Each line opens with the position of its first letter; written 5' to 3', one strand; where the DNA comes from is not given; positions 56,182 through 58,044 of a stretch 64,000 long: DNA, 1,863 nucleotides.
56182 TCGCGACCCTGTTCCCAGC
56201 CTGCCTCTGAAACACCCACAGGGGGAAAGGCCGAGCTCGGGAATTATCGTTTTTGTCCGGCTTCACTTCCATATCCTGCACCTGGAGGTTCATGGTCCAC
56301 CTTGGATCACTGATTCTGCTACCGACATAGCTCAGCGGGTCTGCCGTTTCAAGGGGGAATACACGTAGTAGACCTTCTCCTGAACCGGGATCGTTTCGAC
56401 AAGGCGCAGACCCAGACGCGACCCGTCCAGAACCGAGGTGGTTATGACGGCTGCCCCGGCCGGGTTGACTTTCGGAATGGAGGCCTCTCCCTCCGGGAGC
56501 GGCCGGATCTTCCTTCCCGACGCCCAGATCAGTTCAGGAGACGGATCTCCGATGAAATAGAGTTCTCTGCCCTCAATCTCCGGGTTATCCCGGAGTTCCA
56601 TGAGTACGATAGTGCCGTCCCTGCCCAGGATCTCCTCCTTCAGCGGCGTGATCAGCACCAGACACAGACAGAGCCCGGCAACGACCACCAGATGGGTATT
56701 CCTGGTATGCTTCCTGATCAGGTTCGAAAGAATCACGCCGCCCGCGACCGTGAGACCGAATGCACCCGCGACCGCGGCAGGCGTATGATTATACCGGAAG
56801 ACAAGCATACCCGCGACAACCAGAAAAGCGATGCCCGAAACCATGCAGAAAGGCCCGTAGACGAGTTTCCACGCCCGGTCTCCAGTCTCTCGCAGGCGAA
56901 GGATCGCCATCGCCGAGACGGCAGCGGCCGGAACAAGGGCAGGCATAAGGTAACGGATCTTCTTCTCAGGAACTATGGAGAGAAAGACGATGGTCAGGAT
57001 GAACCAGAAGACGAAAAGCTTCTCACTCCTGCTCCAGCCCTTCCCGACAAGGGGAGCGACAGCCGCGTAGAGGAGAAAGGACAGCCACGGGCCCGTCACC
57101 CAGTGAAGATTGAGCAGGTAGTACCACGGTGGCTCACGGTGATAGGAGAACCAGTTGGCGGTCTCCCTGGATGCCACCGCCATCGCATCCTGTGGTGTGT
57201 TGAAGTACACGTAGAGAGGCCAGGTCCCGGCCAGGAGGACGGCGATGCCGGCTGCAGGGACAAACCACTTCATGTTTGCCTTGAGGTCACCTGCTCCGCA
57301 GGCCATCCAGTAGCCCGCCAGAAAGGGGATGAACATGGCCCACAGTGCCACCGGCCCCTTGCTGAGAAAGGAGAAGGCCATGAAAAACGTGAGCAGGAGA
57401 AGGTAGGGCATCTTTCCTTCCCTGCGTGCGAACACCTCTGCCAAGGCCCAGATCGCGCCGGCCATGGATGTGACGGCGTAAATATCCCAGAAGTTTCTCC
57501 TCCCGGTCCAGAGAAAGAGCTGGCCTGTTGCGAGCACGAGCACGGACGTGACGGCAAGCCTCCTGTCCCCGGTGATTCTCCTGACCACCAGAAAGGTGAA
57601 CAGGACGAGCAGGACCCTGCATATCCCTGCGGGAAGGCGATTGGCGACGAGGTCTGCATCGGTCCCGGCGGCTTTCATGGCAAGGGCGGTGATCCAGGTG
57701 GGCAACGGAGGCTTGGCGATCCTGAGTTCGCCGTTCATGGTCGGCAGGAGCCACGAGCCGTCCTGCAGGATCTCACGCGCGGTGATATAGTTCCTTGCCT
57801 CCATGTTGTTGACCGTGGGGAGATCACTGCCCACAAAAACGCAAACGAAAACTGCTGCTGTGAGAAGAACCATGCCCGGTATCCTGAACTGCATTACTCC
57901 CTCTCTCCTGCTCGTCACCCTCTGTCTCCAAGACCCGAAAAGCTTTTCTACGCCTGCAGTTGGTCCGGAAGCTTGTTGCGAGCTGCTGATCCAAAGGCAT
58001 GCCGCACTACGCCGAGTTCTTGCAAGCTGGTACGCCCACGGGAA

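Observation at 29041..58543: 29.3-kb all-minus-strand gene block bracketed by about 212-nt direct repeats of the atpG 3' end (integrase-less island?)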

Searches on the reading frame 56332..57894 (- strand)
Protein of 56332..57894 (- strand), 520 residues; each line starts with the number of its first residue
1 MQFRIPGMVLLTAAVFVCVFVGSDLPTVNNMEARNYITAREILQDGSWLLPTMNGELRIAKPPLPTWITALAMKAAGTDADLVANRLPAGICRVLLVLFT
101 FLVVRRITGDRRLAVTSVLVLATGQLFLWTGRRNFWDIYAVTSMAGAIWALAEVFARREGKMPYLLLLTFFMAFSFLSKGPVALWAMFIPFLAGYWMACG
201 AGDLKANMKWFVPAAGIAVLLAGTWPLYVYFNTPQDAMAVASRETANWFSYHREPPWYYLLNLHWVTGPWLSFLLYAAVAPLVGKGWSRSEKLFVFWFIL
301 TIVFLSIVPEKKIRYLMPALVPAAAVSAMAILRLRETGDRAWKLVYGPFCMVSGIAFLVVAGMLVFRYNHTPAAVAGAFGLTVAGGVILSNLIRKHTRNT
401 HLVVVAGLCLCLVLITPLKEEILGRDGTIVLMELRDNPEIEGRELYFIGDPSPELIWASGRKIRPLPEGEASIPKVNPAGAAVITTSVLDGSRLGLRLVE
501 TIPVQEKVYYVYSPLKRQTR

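Call 26: search_protein_families(library=pfam, proteins=[window:56332-57894:-], max_evalue=0.01)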
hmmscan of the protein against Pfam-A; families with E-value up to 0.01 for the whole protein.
window:56332-57894:- (520 aa): 1 family
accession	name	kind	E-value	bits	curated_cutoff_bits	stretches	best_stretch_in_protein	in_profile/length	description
PF02366.24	PMT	-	2e-05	24.7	22.7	1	39-234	39-239/245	Dolichyl-phosphate-mannose-protein mannosyltransferase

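Call 39: find_homologous_proteins(query=window:56332-57894:-, max_evalue=1e-20)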
Query window:56332-57894:- (520 aa): 951 proteins with E <= 1e-20 among 8000 candidates; the best 120 are listed.
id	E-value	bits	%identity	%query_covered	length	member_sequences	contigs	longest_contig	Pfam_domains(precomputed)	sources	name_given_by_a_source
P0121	0.0e+0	1172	100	100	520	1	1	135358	PF02366.25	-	-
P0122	5.5e-224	763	63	100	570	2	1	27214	-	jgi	jgi:4-amino-4-deoxy-L-arabinose transferase-like glycosyltransferase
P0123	1.0e-203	696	61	99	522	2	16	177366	-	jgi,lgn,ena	jgi:4-amino-4-deoxy-L-arabinose transferase-like glycosyltransferase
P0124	9.1e-201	686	61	96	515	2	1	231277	-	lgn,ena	-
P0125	4.8e-200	684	61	99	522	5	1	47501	PF13231.13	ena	-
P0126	2.2e-184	632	55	97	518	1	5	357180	PF13231.13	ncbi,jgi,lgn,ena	-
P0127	1.4e-182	626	55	99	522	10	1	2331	PF13231.13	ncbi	-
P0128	5.7e-182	624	54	99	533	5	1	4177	PF13231.13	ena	-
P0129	1.9e-175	603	53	98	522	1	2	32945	PF13231.13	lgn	-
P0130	2.4e-171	589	52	97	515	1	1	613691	-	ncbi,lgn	-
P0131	3.9e-169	582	51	98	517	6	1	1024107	PF13231.13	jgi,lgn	-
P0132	4.8e-166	572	50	98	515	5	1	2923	PF13231.13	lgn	-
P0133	1.5e-162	560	50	97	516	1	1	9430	-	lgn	-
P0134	6.3e-161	555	49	98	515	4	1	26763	PF13231.13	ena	-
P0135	1.6e-154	534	49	97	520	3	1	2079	PF13231.13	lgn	-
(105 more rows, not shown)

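Call 48: find_encoding_contigs(protein=P0122, flank=10000, max_places=3)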
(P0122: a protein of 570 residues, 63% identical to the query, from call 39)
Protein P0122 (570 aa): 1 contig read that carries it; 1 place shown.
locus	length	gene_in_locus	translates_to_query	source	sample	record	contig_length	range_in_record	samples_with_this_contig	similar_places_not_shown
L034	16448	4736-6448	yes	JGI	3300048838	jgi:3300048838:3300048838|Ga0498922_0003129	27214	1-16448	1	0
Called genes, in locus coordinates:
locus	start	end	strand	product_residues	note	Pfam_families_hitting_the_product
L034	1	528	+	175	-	?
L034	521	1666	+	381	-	PF00696:AA_kinase, PF01472:PUA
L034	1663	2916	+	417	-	PF00171:Aldedh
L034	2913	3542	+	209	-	PF01467:CTP_transf_like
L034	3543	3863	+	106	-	PF02410:RsfS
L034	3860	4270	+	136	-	PF02590:SPOUT_MTase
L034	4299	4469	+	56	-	-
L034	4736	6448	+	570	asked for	-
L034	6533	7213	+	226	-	PF00072:Response_reg, PF00486:Trans_reg_C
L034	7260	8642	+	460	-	PF00672:HAMP (weak), PF00512:HisKA, PF02518:HATPase_c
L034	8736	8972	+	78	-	-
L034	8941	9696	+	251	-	PF00535:Glycos_transf_2, PF13641:Glyco_tranf_2_3 (weak)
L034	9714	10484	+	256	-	PF09335:VTT_dom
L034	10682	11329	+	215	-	PF01569:PAP2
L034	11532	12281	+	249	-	PF13489:Methyltransf_23, PF13847:Methyltransf_31 (weak), PF08241:Methyltransf_11, PF08242:Methyltransf_12 (weak), PF13649:Methyltransf_25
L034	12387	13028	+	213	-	PF03848:TehB (weak), PF13489:Methyltransf_23, PF01209:Ubie_methyltran (weak), PF13649:Methyltransf_25, PF13847:Methyltransf_31, PF08241:Methyltransf_11, PF08242:Methyltransf_12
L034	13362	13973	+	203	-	PF09998:DUF2239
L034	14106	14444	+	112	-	PF01541:GIY-YIG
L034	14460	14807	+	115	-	PF01253:SUI1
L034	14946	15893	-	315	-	PF00231:ATP-synt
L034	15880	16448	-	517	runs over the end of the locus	PF02874:ATP-synt_ab_N, PF00006:ATP-synt_ab, PF00306:ATP-synt_ab_C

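Call 49: find_encoding_contigs(protein=P0123, flank=10000, max_places=3)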
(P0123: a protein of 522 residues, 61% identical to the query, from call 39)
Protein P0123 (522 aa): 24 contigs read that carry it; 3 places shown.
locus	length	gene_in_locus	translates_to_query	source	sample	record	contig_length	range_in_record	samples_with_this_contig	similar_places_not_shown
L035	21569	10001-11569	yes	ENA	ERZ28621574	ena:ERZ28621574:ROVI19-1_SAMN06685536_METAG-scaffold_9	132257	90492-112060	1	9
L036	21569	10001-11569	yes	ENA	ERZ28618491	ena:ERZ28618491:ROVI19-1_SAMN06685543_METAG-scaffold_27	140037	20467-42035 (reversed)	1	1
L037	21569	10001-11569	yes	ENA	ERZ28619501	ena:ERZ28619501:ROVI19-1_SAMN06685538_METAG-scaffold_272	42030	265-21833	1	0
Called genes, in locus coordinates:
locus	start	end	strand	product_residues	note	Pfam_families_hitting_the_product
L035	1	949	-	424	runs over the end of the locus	PF02771:Acyl-CoA_dh_N (weak), PF02770:Acyl-CoA_dh_M, PF00441:Acyl-CoA_dh_1, PF08028:Acyl-CoA_dh_2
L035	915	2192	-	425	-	PF00441:Acyl-CoA_dh_1, PF08028:Acyl-CoA_dh_2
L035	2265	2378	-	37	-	-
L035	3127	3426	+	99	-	-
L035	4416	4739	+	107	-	PF00829:Ribosomal_L21p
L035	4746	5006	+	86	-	PF01016:Ribosomal_L27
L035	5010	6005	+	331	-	PF01018:GTP1_OBG, PF01926:MMR_HSR1, PF02421:FeoB_N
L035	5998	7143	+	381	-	PF00696:AA_kinase, PF01472:PUA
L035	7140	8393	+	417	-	PF00171:Aldedh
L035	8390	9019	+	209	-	PF01467:CTP_transf_like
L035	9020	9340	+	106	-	PF02410:RsfS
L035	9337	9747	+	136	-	PF02590:SPOUT_MTase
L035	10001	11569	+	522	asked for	-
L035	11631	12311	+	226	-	PF00072:Response_reg, PF00486:Trans_reg_C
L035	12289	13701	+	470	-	PF00672:HAMP, PF00512:HisKA, PF02518:HATPase_c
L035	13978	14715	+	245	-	PF00535:Glycos_transf_2, PF10111:Glyco_tranf_2_2 (faint)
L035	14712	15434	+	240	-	PF09335:VTT_dom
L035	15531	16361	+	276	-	PF01569:PAP2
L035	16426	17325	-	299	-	PF00231:ATP-synt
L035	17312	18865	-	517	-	PF02874:ATP-synt_ab_N, PF00006:ATP-synt_ab, PF00306:ATP-synt_ab_C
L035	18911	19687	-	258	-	PF00430:ATP-synt_B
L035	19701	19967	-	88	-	PF00137:ATP-synt_C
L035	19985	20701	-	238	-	PF00119:ATP-synt_A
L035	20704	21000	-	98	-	PF12966:AtpR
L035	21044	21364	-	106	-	PF09527:ATPase_gene1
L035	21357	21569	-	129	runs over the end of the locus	PF02823:ATP-synt_DE_N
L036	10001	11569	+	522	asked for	-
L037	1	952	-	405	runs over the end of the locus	?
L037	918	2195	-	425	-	PF00441:Acyl-CoA_dh_1, PF08028:Acyl-CoA_dh_2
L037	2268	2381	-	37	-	-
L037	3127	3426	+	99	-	-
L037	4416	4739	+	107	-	PF00829:Ribosomal_L21p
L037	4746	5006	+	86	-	PF01016:Ribosomal_L27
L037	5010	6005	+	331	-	PF01018:GTP1_OBG, PF01926:MMR_HSR1, PF02421:FeoB_N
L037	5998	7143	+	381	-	PF00696:AA_kinase, PF01472:PUA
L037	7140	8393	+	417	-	PF00171:Aldedh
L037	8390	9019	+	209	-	PF01467:CTP_transf_like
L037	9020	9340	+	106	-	PF02410:RsfS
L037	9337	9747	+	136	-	PF02590:SPOUT_MTase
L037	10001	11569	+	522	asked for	-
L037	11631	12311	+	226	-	PF00072:Response_reg, PF00486:Trans_reg_C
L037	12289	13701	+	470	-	PF00672:HAMP, PF00512:HisKA, PF02518:HATPase_c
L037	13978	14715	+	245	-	PF00535:Glycos_transf_2, PF10111:Glyco_tranf_2_2 (faint)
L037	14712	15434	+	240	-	PF09335:VTT_dom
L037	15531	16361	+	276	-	PF01569:PAP2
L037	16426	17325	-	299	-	PF00231:ATP-synt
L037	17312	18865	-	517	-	PF02874:ATP-synt_ab_N, PF00006:ATP-synt_ab, PF00306:ATP-synt_ab_C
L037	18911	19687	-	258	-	PF00430:ATP-synt_B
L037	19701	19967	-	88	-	PF00137:ATP-synt_C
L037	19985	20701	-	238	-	PF00119:ATP-synt_A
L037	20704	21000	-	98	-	PF12966:AtpR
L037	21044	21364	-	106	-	PF09527:ATPase_gene1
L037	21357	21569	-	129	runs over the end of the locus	PF02823:ATP-synt_DE_N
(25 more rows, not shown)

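Call 54: find_related_loci(query=A4, collection=genome_contigs, flank=10000)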
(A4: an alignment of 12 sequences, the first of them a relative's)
Query A4 (520 aa) in genome_contigs; peptide patterns used: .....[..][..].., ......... (x = any residue, [..] = any of these).
599 stretches matched a pattern (row limit reached: there are more); 586 encode a relative of the query (tblastn E <= 1e-3); the best 80 are kept; 80 distinct loci.
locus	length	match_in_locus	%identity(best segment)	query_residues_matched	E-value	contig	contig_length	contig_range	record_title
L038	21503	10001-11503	60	14-514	0e+0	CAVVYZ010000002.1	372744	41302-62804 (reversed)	MAG: uncultured delta proteobacterium isolate MFD03899.bin.2.22 genome assembly, contig: contig_1370, whole genome shotg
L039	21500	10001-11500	55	14-513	0e+0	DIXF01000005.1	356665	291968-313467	MAG TPA_asm: Syntrophaceae bacterium UBA6087 UBA6087_contig_695, whole genome shotgun sequence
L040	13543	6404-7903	55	14-513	0e+0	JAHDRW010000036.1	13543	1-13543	MAG: Deltaproteobacteria bacterium isolate SV3-B1.1 k141_68682, whole genome shotgun sequence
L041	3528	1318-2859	61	5-520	0e+0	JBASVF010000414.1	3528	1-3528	MAG: Desulfomonilia bacterium isolate MFD13470_ilm_asm_bin26 k127_48099, whole genome shotgun sequence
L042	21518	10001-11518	52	7-512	8e-174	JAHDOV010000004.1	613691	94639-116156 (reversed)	MAG: Deltaproteobacteria bacterium isolate SL3-B22.2 k141_37262, whole genome shotgun sequence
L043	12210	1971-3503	50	7-517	2e-169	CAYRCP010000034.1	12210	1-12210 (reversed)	MAG TPA_asm: uncultured Bacteriovoracaceae bacterium isolate binchicken_co42_315 genome assembly, contig: NODE_8144_leng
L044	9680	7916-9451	52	1-512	9e-166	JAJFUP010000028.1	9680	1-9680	MAG: Deltaproteobacteria bacterium isolate bin.476 k141_3550037, whole genome shotgun sequence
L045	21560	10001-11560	45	1-512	3e-137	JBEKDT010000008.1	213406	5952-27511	MAG: Desulfomonilia bacterium isolate SPRUCE 18 SPRUCE_18_8, whole genome shotgun sequence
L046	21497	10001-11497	47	15-513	2e-132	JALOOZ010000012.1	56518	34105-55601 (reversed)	MAG: Thermodesulfobacteriota bacterium isolate Prado116 scaffold_2019, whole genome shotgun sequence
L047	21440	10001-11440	34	3-464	5e-77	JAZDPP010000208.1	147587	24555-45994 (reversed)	MAG: Pseudomonadota bacterium isolate MEGAHIT-group-0.852 k141_11520326, whole genome shotgun sequence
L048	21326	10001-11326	35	27-470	4e-76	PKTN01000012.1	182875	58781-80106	MAG: Denitrovibrio sp. isolate BM704 sc_44, whole genome shotgun sequence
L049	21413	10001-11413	34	19-477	7e-76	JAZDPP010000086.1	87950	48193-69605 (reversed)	MAG: Pseudomonadota bacterium isolate MEGAHIT-group-0.852 k141_18342389, whole genome shotgun sequence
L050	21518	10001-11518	47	7-512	8e-151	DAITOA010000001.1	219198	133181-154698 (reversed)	MAG TPA_asm: Thermodesulfobacteriota bacterium isolate CTOTU18766 NODE_18_length_219198_cov_27.751053, whole genome shot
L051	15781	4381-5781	36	8-468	1e-70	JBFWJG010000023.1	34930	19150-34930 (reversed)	MAG: Deferribacterales bacterium isolate CA_2019_NHSR_13 NODE_2881_length_34930_cov_5.663563_NHSR, whole genome shotgun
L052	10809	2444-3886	31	7-477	3e-70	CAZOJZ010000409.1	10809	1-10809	MAG TPA_asm: uncultured Roseivirgaceae bacterium isolate binchicken_co244_135 genome assembly, contig: k141_2485314, who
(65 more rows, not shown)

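Call 62: find_encoding_contigs(protein=P0121, flank=10000, max_places=4)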
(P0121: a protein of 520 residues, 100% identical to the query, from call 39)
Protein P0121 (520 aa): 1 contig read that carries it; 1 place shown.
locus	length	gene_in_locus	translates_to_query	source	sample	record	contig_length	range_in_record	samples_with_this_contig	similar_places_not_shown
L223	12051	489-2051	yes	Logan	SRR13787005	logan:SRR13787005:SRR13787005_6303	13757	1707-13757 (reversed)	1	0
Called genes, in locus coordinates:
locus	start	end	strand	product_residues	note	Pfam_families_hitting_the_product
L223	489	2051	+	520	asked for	PF02366:PMT (weak)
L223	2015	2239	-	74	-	-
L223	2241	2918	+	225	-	PF00072:Response_reg, PF00486:Trans_reg_C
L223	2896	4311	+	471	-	PF00672:HAMP, PF00512:HisKA, PF02518:HATPase_c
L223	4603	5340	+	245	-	PF00535:Glycos_transf_2, PF10111:Glyco_tranf_2_2 (weak)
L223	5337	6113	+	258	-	PF09335:VTT_dom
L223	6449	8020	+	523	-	PF02366:PMT, PF13231:PMT_2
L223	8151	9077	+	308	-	PF00535:Glycos_transf_2, PF13641:Glyco_tranf_2_3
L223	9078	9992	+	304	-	PF00551:Formyl_trans_N, PF02911:Formyl_trans_C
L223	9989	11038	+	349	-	PF01370:Epimerase, PF16363:GDP_Man_Dehyd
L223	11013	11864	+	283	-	PF01522:Polysacc_deac_1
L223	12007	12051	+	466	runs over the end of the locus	PF09335:VTT_dom, PF01569:PAP2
